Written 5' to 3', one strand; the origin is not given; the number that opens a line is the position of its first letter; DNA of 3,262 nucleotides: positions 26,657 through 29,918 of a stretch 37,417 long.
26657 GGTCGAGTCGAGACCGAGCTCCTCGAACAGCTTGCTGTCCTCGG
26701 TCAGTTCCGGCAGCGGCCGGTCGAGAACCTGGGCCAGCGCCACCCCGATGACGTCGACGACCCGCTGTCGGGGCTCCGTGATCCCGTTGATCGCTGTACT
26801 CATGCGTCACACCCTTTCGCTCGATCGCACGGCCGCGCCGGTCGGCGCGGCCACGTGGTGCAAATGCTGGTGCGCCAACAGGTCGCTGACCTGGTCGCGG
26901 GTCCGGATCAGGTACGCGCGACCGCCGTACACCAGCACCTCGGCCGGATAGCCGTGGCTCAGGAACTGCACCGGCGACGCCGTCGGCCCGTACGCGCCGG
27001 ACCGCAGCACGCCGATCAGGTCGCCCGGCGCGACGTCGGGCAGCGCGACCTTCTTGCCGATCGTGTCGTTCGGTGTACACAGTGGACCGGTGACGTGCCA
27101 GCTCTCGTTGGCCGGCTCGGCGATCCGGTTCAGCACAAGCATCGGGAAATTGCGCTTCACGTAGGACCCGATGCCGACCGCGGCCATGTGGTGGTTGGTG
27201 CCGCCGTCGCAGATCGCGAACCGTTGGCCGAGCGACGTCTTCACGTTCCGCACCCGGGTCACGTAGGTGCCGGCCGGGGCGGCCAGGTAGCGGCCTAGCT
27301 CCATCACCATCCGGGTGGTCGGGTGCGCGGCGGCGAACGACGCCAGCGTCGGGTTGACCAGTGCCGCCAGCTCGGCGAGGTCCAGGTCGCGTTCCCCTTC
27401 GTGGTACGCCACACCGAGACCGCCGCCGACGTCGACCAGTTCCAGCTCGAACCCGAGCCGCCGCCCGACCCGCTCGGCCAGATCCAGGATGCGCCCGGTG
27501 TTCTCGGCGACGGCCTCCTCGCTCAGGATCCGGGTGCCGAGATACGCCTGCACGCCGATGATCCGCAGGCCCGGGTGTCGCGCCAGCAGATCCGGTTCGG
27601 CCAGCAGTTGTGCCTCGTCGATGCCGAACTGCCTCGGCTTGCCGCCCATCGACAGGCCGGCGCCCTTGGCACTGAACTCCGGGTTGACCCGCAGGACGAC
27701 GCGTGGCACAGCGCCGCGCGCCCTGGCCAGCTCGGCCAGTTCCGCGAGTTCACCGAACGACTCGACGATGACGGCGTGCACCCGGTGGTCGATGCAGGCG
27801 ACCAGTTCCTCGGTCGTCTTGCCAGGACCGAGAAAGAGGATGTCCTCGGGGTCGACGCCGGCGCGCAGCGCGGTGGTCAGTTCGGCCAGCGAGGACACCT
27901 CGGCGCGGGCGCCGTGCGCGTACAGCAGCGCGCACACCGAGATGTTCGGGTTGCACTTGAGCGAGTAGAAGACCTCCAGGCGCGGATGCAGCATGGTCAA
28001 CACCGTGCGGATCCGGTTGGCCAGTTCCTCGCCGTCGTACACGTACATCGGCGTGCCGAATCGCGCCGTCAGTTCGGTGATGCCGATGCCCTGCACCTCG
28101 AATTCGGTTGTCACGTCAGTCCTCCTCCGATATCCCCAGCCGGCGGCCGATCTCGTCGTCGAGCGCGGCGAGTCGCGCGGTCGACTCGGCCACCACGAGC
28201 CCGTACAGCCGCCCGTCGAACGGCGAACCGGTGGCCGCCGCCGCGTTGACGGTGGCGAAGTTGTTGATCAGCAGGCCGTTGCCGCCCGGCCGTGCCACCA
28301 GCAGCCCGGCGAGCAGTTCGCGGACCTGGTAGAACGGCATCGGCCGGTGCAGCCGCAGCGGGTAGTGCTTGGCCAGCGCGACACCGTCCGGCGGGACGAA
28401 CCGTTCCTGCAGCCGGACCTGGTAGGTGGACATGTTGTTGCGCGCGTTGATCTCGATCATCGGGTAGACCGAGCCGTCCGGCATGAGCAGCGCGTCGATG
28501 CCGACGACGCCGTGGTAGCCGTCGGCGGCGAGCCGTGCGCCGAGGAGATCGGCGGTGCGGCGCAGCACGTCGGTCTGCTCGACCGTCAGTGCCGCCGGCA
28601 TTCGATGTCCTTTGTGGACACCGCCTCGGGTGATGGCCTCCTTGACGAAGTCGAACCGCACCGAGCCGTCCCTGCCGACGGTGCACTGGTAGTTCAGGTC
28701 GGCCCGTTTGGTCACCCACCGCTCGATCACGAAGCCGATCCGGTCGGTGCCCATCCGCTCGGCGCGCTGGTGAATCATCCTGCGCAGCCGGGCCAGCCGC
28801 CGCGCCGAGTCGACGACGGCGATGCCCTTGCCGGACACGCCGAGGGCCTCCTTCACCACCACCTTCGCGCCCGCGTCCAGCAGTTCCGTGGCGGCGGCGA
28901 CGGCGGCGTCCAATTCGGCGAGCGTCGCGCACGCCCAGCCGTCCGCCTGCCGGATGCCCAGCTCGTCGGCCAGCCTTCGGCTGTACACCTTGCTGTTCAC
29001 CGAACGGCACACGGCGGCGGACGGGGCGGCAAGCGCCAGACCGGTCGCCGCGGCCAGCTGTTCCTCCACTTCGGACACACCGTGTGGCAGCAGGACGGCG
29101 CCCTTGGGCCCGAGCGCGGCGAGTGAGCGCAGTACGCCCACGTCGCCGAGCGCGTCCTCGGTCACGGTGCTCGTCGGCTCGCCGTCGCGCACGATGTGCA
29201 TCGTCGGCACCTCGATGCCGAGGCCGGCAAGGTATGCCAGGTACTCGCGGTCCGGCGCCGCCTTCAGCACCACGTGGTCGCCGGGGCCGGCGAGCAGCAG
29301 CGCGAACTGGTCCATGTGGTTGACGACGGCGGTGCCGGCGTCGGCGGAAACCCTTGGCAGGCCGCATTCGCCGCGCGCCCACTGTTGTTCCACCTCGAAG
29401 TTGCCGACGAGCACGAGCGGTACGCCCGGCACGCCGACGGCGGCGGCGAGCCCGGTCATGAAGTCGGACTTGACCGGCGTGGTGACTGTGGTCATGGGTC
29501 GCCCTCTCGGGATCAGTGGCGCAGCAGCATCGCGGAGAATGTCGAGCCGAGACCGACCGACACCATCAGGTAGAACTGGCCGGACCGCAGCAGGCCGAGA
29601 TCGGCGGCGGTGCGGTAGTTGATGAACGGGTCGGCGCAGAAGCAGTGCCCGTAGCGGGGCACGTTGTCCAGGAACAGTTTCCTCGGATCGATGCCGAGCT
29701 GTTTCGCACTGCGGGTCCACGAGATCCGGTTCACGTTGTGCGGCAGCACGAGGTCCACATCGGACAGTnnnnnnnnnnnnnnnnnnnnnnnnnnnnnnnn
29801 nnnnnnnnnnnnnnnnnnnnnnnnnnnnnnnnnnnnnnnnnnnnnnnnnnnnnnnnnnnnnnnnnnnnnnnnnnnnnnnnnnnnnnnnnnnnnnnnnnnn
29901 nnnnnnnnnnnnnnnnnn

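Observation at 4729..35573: Hybrid NRPS plus dedicated type II FAS/PKS-like cluster; predicted N-acyl-(D)-Dap-Dap-Gly-X tetrapeptide that I cannot match to a described pathway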

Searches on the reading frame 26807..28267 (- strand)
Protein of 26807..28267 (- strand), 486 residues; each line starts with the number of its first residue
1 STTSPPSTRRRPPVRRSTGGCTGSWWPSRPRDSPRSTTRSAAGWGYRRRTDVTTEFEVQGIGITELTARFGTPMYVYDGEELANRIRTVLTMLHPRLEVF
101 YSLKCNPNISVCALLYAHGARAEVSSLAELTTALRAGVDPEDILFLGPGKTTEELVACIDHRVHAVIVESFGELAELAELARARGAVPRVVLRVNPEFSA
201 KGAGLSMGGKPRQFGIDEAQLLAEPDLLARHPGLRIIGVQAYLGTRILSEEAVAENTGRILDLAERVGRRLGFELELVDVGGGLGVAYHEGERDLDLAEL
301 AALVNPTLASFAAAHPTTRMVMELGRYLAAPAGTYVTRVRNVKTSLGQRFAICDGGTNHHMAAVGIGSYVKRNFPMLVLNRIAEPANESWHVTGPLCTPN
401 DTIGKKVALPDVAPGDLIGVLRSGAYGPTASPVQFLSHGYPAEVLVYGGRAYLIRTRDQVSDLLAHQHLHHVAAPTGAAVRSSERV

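Call 8: search_protein_families(library=pfam, proteins=[window:26807-28267:-])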
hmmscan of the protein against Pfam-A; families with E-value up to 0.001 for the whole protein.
window:26807-28267:- (486 aa): 3 families
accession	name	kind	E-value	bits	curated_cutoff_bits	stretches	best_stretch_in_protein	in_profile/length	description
PF02784.22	Orn_Arg_deC_N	-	1.9e-45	155.6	23.4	1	83-330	5-247/247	Pyridoxal-dependent decarboxylase, pyridoxal binding domain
PF00278.28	Orn_DAP_Arg_deC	-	2.7e-17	63.3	23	1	75-424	2-95/95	Pyridoxal-dependent decarboxylase, C-terminal sheet domain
PF01168.26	Ala_racemase_N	-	7.3e-07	29.6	24.1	1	80-279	4-192/220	Alanine racemase, N-terminal domain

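Call 73: search_solved_structures(query=window:26807-28114:-, max_evalue=1e-10)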
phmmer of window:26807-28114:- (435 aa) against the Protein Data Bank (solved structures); distinct sequences matched with E-value up to 1e-10: 45.
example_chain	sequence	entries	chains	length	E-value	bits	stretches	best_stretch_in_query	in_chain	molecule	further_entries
7ru7_A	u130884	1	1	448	4.6e-84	286.2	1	11-416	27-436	L-glutamyl-[BtrI acyl-carrier protein] decarboxylase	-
2j66_A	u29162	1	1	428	4.8e-84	286.2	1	11-416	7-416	BTRK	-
2p3e_A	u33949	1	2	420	2.7e-48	168.4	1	4-409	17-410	Diaminopimelate decarboxylase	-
4xg1_A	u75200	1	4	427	1.2e-44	156.4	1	7-418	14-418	Diaminopimelate decarboxylase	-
3n2b_A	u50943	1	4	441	6.3e-43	150.7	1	10-415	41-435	Diaminopimelate decarboxylase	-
3c5q_A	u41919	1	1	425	7.8e-43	150.4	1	14-413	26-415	Diaminopimelate decarboxylase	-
2qgh_A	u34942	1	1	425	1.4e-42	149.6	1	14-413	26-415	Diaminopimelate decarboxylase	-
1twi_A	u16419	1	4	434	1.7e-41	146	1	5-415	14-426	Diaminopimelate decarboxylase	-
1tuf_A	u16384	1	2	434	1.7e-41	146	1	5-415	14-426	Diaminopimelate decarboxylase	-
2yxx_A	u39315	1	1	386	7.7e-40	140.6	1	18-412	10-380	Diaminopimelate decarboxylase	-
3vab_A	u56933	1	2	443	7.4e-39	137.3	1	7-414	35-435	Diaminopimelate decarboxylase 1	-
1hkv_A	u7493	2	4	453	4.5e-38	134.7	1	7-420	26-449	DIAMINOPIMELATE DECARBOXYLASE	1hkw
2o0t_A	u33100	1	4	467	8.4e-37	130.6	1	7-415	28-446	Diaminopimelate decarboxylase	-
1knw_A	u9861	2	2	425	2.4e-36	129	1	3-420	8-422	Diaminopimelate decarboxylase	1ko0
5x7m_A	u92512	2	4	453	1.4e-32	116.7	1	7-420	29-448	Diaminopimelate decarboxylase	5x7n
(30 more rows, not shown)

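Call 74: search_protein_families(library=ncbifam, proteins=[window:26807-28114:-], max_evalue=0.00001)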
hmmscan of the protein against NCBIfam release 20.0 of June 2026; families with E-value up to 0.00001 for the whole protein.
window:26807-28114:- (435 aa): 8 families
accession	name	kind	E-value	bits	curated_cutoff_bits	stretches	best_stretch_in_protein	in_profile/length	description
TIGR03099.1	dCO2ase_PEP1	hypoth_equivalog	1.4e-111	373.4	478.45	1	4-395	7-398/398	pyridoxal-dependent decarboxylase, exosortase A system-associated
TIGR01048.1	lysA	equivalog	3e-88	296.1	297.9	1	3-416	7-416/417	diaminopimelate decarboxylase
NF006515.0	PRK08961.1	equivalog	1.8e-44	151.9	802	1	17-380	499-845/861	bifunctional aspartate kinase/diaminopimelate decarboxylase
NF052544.1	OrLyDeCDokD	equivalog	2.2e-32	112.3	700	1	5-415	26-458/461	ornithine/lysine decarboxylase DokD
NF041039.1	FslC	exception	8e-16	57.8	500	1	12-401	19-409/418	rhizoferrin biosystnesis N-citrylornithine decarboxylase FslC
NF003763.0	PRK05354.1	equivalog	6.3e-13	48.1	369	1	48-293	100-361/636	biosynthetic arginine decarboxylase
TIGR01273.1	speA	equivalog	4.3e-12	45.3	624.1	1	107-296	160-356/624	arginine decarboxylase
TIGR01047.1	nspC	equivalog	1.8e-07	30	409.05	1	21-328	3-287/380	carboxynorspermidine decarboxylase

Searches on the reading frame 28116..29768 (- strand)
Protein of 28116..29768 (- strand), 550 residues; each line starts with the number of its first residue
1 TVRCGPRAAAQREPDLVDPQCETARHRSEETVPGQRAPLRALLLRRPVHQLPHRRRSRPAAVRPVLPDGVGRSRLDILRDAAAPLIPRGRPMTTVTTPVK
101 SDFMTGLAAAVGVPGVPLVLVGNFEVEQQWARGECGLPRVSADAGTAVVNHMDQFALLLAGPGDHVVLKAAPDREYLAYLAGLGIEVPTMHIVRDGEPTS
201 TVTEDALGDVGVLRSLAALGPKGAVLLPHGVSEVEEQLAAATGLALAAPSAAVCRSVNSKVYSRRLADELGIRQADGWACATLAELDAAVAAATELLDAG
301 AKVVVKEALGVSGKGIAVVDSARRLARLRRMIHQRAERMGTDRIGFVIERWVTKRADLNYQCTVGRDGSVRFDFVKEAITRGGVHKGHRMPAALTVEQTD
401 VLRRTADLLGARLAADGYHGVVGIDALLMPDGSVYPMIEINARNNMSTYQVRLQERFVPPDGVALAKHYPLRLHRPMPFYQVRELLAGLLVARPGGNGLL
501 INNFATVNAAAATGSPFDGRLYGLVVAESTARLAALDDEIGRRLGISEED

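Call 8: search_protein_families(library=pfam, proteins=[window:28116-29768:-])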
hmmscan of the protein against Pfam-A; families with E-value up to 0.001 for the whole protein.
window:28116-29768:- (550 aa): 3 families
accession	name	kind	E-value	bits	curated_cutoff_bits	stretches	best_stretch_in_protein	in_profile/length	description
PF18604.6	PreAtp-grasp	-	1.1e-17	64.8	27.5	1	157-244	5-94/94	Pre ATP-grasp domain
PF02786.22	CPSase_L_D2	-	9.2e-06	25.8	19.8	1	260-445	2-181/211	Carbamoyl-phosphate synthase L chain, ATP binding domain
PF02222.28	ATP-grasp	-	0.0002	21.5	27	1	271-434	7-154/179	ATP-grasp domain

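Call 21: find_related_loci(query=window:28119-29495:-, collection=genome_contigs, flank=10000)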
Query window:28119-29495:- (459 aa) in genome_contigs; peptide patterns used: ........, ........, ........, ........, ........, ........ (x = any residue, [..] = any of these).
176 stretches matched a pattern; 92 encode a relative of the query (tblastn E <= 1e-3); the best 80 are kept; 80 distinct loci.
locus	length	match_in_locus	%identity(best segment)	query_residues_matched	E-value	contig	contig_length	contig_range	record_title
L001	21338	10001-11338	68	5-453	0e+0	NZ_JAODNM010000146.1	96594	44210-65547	MAG: Amycolatopsis sp. isolate RYN_118 scaffold_2284811, whole genome shotgun sequence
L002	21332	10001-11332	64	11-453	3e-176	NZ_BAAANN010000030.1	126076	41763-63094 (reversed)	Amycolatopsis minnesotensis strain JCM 14545 sequence030, whole genome shotgun sequence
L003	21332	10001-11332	62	17-459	3e-174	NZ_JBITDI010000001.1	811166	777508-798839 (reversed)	Nocardia sp. NPDC051570 NPDC051570_28_E9.ctg-0001, whole genome shotgun sequence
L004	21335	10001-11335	61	17-458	3e-169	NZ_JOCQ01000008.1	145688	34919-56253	Streptomyces rimosus subsp. rimosus strain NRRL WC-3904 contig8.1, whole genome shotgun sequence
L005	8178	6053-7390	61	6-454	4e-169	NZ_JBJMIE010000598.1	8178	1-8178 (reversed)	MAG: Actinophytocola sp. isolate H1_18_all_fractions_conc_125_71_10 k255_5658011, whole genome shotgun sequence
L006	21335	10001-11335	62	17-458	8e-169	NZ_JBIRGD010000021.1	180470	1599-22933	Streptomyces sp. NPDC018019 NPDC018019_256_F7.ctg-0021, whole genome shotgun sequence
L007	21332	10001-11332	61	8-454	1e-168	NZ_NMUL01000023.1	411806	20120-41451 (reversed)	Amycolatopsis vastitatis strain H5 contig00023, whole genome shotgun sequence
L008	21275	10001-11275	63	28-457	2e-166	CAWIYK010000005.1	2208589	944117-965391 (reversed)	MAG: uncultured Actinomycetota bacterium isolate MFD04935.bin.3.85 genome assembly, contig: contig_3193, whole genome sh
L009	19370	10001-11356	59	10-458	1e-165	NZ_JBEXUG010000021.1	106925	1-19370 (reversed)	Streptosporangium sp. NPDC006007 NPDC006007_9_F2.ctg-0021, whole genome shotgun sequence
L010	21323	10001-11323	61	17-453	2e-165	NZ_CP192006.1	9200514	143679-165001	Spirillospora sp. CA-294931 chromosome, complete genome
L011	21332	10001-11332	62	18-459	3e-165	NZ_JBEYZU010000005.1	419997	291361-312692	Streptomyces sp. NPDC046261 NPDC046261_294_H2.ctg-0005, whole genome shotgun sequence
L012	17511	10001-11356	57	10-458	1e-162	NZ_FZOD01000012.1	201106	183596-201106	Streptosporangium subroseum strain CGMCC 4.2132, whole genome shotgun sequence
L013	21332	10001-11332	60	12-449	2e-162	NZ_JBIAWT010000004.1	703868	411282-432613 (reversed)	Streptomyces sp. NPDC001339 NPDC001339_130_A9.ctg-0004, whole genome shotgun sequence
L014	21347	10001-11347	62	7-453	5e-162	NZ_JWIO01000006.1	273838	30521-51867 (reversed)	Protofrankia coriariae strain BMG5.1 scaffold4.6, whole genome shotgun sequence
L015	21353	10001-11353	60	12-453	6e-162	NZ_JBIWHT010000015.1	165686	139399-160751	Streptomyces sp. NPDC094147 NPDC094147_188_C2.ctg-0015, whole genome shotgun sequence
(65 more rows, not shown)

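Call 29: search_protein_families(library=ncbifam, proteins=[window:28116-29495:-], max_evalue=0.00001)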
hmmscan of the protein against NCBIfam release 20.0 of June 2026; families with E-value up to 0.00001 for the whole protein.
window:28116-29495:- (459 aa): 4 families
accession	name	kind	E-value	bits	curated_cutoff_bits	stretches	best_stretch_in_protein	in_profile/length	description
NF005096.0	PRK06524.1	equivalog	6.6e-13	47.6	684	1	103-352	78-322/493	biotin carboxylase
NF009471.0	PRK12833.1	equivalog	4.6e-07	28.7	686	1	149-352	99-295/467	acetyl-CoA carboxylase biotin carboxylase subunit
NF005525.0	PRK07178.1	equivalog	7e-06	25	768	1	147-353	93-291/471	acetyl-CoA carboxylase biotin carboxylase subunit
NF004679.0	PRK06019.1-5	equivalog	7.3e-06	25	326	0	156-343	87-259/376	5-(carboxyamino)imidazole ribonucleotide synthase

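Call 47: search_solved_structures(query=window:28116-29495:-, max_evalue=0.001)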
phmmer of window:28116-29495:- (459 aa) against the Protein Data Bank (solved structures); distinct sequences matched with E-value up to 0.001: 1.
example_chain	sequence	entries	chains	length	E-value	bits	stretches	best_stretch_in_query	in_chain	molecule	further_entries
8ynd_A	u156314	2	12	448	0.00092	21.5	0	64-224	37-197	ATP-grasp peptide ligase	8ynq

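Call 72: search_protein_families(library=pfam, proteins=[L011:1822-3480:+, L011:4579-5016:+, L011:5013-5528:+, L011:6271-6984:+, L011:6384-7832:+, L011:8029-8760:+, L011:1727-2521:+], max_evalue=0.01)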
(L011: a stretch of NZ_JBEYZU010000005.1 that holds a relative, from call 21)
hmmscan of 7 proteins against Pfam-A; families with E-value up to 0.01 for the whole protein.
L011:1822-3480:+ (552 aa): 1 family
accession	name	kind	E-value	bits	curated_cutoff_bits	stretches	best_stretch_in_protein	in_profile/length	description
PF13279.12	4HBT_2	-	2.5e-05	25.2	25.5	1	422-535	12-118/122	Thioesterase-like superfamily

L011:4579-5016:+ (145 aa): 3 families
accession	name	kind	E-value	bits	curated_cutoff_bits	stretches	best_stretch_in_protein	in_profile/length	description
PF07977.19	FabA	-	3.9e-06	27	23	1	38-122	25-119/138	FabA-like domain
PF03061.28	4HBT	-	0.0013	19.5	20.6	1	94-117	37-60/79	Thioesterase superfamily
PF01575.25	MaoC_dehydratas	-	0.0047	17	27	1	86-119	74-107/123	MaoC like domain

L011:5013-5528:+ (171 aa): 1 family
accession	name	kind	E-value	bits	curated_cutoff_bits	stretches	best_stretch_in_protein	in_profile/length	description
PF07977.19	FabA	-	2.4e-05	24.4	23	1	11-141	1-137/138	FabA-like domain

L011:6271-6984:+ (237 aa): 1 family
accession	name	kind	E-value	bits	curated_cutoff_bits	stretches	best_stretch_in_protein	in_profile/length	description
PF01323.26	DSBA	-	2e-20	73.8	25.6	1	10-203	4-190/191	DSBA-like thioredoxin domain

L011:6384-7832:+ (482 aa): 0 families

L011:8029-8760:+ (243 aa): 2 families
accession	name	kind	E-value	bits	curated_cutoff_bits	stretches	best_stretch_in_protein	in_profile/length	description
PF13349.12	DUF4097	-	2e-12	47.4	22.9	1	116-240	104-246/247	Toastrack DUF4097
PF24016.2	DUF7330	-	0.0059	16.6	27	0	200-240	68-109/187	Domain of unknown function (DUF7330)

L011:1727-2521:+ (264 aa): 2 families
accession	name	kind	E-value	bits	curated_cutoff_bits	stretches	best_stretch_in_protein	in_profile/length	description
PF12697.13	Abhydrolase_6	-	8.2e-16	59.7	26.3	1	20-238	1-214/217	Alpha/beta hydrolase family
PF00561.26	Abhydrolase_1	-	8.4e-10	39.2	25.8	1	170-235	183-245/245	alpha/beta hydrolase fold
